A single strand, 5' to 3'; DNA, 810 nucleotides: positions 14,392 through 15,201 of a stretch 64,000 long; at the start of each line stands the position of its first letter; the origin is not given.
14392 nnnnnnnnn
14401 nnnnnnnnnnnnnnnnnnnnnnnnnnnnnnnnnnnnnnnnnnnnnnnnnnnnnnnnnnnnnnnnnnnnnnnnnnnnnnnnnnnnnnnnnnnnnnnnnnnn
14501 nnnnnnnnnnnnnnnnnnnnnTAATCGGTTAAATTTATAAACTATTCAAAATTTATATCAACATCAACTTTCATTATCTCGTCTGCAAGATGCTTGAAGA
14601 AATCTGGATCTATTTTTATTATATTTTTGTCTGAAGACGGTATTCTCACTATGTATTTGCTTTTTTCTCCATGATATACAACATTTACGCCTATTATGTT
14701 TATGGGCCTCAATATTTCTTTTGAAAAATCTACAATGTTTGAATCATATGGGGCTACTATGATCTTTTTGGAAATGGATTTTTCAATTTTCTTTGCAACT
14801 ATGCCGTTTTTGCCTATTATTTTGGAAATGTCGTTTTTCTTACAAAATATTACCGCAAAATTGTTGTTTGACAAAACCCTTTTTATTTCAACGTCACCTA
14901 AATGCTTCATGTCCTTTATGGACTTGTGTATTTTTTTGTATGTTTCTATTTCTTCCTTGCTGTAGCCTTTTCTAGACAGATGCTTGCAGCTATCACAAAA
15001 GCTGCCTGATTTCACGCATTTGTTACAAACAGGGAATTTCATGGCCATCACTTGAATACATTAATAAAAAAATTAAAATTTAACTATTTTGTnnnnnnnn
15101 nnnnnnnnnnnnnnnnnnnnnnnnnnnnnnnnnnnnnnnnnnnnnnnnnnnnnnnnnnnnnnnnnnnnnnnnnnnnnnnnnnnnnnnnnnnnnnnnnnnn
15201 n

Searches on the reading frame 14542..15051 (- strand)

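Call 56: search_protein_families(library=pfam, proteins=[window:14542-15051:-], max_evalue=0.001)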
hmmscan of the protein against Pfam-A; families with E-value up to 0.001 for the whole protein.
window:14542-15051:- (169 aa): 1 family
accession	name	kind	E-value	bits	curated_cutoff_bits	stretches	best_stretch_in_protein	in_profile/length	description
PF13184.12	KH_5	-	1.8e-07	31.6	27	1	64-124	3-69/69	NusA-like KH domain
